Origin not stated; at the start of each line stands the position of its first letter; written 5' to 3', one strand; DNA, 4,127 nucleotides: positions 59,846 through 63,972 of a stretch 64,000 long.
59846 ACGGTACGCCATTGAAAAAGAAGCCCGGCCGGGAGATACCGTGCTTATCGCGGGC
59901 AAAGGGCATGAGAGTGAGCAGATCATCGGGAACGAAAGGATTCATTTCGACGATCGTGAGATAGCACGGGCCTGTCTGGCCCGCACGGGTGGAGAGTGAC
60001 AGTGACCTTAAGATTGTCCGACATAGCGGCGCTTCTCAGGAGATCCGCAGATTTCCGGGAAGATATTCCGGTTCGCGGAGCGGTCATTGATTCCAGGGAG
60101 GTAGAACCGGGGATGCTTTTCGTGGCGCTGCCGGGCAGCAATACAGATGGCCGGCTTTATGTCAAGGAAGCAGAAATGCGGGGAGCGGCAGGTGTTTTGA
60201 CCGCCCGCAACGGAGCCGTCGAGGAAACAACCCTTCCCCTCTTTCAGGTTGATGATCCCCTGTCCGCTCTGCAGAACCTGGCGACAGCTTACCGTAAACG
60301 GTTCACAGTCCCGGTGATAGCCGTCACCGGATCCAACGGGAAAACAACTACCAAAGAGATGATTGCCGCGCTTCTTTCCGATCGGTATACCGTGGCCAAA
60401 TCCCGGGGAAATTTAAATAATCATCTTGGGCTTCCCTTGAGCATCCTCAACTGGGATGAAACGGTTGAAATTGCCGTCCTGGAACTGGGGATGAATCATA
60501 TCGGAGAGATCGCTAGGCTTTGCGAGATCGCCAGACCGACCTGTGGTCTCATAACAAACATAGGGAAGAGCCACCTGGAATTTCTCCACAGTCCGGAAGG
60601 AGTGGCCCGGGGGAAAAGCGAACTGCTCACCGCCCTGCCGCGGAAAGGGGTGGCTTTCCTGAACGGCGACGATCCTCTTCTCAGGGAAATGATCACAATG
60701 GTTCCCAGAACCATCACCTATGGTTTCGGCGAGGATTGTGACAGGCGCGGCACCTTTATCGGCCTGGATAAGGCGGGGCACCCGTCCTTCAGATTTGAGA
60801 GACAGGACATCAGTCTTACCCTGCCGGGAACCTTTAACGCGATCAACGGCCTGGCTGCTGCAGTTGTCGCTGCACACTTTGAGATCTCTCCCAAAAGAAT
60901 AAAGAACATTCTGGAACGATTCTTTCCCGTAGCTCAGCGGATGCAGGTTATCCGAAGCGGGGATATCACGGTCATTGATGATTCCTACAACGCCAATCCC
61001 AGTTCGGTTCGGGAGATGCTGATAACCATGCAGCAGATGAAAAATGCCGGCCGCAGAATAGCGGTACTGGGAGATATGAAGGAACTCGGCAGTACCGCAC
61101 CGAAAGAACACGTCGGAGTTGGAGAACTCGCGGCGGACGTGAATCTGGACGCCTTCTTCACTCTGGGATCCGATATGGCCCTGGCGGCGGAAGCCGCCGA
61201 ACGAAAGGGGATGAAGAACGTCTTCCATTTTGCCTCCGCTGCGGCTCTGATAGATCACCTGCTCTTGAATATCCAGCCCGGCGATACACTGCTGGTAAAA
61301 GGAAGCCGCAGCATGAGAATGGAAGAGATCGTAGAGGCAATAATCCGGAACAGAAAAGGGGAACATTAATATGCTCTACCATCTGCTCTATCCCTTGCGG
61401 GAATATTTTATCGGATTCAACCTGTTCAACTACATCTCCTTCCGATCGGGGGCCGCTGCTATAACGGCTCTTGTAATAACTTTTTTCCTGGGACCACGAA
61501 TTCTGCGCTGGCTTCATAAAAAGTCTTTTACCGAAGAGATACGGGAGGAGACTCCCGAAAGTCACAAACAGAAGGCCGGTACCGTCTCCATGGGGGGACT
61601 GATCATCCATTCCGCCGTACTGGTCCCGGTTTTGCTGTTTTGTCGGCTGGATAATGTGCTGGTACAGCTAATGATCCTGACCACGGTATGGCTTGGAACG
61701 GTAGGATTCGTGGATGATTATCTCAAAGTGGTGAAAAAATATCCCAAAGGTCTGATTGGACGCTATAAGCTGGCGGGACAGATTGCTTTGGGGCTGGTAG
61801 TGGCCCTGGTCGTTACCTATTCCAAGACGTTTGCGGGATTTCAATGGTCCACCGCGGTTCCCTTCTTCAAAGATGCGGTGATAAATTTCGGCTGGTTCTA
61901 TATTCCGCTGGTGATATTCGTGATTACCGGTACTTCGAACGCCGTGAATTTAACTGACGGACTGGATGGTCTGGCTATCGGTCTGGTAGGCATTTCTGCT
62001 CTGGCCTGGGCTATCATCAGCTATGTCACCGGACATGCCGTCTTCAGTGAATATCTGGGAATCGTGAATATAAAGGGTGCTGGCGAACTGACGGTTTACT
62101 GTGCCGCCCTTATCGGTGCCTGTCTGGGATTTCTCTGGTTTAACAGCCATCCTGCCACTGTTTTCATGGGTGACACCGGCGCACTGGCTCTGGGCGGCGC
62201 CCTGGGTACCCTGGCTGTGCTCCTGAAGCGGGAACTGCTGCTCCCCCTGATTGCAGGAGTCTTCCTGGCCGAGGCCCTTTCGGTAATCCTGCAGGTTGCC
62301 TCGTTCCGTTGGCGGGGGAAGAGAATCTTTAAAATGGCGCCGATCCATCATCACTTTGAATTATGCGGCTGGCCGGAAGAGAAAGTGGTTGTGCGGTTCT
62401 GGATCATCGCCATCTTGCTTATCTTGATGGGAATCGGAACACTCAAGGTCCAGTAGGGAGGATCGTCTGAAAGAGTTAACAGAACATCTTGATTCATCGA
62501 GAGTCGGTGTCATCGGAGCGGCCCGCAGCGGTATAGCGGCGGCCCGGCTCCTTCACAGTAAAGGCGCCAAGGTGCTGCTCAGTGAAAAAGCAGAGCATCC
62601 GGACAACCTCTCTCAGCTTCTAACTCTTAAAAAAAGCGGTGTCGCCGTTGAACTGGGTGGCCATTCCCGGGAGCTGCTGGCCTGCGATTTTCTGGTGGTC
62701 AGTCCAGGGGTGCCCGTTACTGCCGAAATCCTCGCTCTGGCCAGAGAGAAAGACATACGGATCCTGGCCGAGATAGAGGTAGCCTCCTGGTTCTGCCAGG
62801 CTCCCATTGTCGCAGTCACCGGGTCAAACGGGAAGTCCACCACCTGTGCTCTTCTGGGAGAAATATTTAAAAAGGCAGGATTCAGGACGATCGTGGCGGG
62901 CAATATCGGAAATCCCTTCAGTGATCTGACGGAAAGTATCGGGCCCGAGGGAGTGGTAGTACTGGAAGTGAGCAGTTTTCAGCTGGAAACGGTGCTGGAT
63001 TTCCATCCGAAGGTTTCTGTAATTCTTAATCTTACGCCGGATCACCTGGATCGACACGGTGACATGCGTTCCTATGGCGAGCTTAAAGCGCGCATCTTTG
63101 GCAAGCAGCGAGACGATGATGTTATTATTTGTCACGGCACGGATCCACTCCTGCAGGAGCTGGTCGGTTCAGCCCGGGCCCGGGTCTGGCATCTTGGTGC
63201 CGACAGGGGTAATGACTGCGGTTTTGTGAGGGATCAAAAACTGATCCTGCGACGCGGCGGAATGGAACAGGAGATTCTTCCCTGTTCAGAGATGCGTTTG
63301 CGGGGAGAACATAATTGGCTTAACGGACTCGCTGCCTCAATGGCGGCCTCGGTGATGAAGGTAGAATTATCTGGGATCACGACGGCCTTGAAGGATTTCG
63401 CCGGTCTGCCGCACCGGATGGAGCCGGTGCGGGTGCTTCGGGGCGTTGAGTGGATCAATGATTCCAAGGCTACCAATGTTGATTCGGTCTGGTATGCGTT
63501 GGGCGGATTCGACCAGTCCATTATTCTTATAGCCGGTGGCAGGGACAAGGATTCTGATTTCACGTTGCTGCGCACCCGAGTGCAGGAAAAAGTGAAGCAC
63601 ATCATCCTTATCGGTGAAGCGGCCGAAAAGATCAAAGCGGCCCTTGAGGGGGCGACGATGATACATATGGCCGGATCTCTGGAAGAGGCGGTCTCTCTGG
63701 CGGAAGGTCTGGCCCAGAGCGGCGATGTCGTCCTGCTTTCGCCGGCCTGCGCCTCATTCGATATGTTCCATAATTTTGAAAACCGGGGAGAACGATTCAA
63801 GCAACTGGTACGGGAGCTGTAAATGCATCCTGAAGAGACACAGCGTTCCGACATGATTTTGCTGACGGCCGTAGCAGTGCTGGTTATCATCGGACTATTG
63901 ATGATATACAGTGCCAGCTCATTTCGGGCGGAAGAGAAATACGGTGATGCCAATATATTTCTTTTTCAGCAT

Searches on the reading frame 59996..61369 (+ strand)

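Call 81: search_protein_families(library=pfam, proteins=[window:59996-61369:+], max_evalue=0.0001)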
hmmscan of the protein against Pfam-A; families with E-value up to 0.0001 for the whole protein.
window:59996-61369:+ (457 aa): 3 families
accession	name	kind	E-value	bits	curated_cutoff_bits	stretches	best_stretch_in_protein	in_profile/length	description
PF08245.18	Mur_ligase_M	-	1.8e-44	152.5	24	1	110-292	1-200/200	Mur ligase middle domain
PF02875.26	Mur_ligase_C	-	1.1e-24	88.1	28.4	1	315-438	2-127/127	Mur ligase, glutamate ligase domain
PF01225.30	Mur_ligase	-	1.5e-07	32.1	21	1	28-99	4-94/95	Mur ligase family, catalytic domain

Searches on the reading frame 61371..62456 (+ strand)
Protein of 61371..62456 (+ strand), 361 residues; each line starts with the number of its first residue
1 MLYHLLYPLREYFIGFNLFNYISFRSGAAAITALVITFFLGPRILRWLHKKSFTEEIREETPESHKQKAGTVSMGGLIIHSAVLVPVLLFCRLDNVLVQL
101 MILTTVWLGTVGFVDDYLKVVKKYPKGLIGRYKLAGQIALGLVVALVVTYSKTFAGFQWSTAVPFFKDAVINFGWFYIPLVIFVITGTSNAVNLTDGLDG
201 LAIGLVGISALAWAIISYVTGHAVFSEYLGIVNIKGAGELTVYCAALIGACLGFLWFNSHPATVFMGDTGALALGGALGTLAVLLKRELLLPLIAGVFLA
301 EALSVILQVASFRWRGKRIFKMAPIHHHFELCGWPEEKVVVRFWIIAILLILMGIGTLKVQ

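Call 81: search_protein_families(library=pfam, proteins=[window:61371-62456:+], max_evalue=0.0001)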
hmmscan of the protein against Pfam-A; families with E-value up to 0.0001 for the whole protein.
window:61371-62456:+ (361 aa): 1 family
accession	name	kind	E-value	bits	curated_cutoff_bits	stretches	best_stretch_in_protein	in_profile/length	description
PF00953.26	Glycos_transf_4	-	6e-35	121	27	1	100-285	3-159/160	Glycosyl transferase family 4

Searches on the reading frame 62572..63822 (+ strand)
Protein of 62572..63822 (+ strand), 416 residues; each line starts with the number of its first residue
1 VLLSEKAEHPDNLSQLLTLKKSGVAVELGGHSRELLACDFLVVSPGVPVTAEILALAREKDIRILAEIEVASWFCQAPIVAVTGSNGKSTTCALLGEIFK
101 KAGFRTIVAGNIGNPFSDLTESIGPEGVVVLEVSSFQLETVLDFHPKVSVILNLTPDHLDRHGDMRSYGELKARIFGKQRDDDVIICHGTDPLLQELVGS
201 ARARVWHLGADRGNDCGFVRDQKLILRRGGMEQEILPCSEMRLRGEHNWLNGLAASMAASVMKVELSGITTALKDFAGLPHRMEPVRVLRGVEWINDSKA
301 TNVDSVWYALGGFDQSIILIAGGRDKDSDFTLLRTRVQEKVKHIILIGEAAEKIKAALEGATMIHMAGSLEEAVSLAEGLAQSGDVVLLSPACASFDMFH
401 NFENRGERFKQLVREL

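Call 81: search_protein_families(library=pfam, proteins=[window:62572-63822:+], max_evalue=0.0001)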
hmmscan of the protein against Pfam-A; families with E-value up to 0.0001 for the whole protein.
window:62572-63822:+ (416 aa): 2 families
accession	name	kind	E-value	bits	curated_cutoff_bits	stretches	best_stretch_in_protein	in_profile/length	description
PF08245.18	Mur_ligase_M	-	1.8e-25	90.6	24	1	82-259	1-200/200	Mur ligase middle domain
PF02875.26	Mur_ligase_C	-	2.1e-16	61.4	28.4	1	281-393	1-127/127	Mur ligase, glutamate ligase domain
